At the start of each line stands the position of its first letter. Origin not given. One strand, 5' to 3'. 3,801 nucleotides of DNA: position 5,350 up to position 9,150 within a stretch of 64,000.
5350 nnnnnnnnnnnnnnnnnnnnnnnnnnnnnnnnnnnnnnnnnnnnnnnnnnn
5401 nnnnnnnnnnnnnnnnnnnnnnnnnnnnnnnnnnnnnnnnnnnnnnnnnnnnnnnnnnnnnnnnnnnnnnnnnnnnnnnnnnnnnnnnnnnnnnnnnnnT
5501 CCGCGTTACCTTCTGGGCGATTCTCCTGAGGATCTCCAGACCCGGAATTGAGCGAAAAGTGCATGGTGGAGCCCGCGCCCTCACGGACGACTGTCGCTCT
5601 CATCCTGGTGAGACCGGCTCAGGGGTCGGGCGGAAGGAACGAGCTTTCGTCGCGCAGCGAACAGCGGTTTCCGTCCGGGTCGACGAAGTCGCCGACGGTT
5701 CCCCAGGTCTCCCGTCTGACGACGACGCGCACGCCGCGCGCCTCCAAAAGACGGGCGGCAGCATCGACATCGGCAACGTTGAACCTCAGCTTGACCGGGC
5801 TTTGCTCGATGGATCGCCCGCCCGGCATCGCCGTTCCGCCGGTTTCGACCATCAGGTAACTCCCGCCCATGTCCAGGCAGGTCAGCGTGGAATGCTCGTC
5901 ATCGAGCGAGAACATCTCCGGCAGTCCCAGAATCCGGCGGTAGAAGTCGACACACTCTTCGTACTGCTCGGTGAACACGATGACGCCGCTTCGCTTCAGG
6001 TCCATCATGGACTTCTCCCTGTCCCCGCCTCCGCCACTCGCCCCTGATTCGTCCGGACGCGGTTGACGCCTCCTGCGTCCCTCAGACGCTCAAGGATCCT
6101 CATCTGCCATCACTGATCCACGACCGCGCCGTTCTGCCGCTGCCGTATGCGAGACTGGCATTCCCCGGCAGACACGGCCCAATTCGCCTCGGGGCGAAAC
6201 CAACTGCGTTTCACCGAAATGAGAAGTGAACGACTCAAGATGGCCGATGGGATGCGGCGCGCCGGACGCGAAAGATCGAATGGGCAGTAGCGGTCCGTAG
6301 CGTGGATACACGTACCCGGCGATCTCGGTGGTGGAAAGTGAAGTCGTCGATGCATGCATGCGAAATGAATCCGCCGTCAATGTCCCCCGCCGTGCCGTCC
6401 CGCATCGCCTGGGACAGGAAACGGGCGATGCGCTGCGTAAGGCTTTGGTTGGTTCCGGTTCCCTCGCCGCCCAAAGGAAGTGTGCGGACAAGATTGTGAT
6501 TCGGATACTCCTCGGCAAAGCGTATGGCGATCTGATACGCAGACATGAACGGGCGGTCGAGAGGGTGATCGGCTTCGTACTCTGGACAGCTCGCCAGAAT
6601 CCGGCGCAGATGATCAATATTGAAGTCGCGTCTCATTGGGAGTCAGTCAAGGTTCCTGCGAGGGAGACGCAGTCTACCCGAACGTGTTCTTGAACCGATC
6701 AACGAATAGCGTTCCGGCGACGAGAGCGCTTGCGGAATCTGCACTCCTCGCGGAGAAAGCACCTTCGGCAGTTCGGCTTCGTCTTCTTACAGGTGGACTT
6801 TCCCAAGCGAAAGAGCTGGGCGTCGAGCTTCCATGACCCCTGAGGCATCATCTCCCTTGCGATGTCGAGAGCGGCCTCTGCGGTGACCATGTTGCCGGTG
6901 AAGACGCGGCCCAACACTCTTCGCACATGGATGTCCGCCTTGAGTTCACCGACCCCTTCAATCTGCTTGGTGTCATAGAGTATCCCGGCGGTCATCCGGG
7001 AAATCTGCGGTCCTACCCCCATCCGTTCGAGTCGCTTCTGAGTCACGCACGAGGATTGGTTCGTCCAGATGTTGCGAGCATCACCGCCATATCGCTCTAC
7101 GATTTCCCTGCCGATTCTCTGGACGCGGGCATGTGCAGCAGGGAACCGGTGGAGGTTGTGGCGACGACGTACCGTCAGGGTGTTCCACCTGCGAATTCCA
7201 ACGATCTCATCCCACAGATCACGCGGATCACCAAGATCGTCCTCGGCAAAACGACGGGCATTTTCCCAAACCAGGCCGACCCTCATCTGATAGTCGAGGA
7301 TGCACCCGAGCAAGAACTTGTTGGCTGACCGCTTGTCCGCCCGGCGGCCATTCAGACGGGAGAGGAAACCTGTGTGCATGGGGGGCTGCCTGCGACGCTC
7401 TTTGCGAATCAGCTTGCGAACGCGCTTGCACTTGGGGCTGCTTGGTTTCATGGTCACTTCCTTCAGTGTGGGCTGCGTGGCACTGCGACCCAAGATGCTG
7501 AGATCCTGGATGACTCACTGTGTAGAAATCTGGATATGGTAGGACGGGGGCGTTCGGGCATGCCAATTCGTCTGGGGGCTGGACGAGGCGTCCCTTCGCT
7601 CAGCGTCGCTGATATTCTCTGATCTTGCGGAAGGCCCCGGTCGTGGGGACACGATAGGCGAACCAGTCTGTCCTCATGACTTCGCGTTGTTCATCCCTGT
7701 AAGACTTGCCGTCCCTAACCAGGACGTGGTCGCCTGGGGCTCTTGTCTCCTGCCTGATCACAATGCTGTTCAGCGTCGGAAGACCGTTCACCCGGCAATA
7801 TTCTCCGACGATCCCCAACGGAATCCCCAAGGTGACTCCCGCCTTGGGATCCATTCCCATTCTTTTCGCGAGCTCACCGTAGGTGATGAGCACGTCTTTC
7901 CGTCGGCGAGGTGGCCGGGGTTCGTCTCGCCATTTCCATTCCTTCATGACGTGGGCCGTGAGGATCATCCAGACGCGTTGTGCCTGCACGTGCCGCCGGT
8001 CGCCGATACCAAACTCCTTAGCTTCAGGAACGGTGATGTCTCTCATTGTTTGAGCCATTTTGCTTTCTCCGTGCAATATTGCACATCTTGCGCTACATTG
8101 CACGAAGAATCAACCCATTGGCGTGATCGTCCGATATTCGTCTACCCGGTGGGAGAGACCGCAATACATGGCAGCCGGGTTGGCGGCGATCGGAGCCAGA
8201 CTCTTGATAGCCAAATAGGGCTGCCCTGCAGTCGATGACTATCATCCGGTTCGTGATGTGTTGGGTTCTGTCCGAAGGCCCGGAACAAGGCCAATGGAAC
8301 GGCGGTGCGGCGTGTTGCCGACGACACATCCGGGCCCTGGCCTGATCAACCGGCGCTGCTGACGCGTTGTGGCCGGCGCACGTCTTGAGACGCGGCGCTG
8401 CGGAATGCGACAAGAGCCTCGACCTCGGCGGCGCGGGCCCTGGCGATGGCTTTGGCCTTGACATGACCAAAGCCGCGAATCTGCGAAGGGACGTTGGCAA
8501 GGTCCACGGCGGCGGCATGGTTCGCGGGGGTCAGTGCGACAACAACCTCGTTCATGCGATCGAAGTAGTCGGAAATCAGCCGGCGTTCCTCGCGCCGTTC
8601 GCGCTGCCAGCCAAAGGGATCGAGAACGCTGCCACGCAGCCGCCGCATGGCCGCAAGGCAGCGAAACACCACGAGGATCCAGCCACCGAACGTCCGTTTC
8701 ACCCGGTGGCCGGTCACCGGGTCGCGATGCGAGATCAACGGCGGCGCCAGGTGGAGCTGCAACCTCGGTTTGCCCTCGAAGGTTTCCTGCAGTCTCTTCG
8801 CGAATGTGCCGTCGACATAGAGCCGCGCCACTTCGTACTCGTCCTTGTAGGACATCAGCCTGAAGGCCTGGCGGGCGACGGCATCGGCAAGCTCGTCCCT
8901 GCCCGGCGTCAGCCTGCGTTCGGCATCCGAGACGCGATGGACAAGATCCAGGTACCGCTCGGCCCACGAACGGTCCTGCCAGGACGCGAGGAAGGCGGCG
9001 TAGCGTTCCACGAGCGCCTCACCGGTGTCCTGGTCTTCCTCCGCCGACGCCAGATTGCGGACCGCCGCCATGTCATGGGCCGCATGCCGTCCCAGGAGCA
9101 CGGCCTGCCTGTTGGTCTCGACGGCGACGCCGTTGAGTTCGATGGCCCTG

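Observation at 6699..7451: An EndoIII-family glycosylase with a complete Fe-S loop but no catalytic lysine, and a Lys/Arg-rich N-terminal tail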

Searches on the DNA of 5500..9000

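Call 86: search_rna_families(source=window, start=5500, end=9000, threshold=gathering)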
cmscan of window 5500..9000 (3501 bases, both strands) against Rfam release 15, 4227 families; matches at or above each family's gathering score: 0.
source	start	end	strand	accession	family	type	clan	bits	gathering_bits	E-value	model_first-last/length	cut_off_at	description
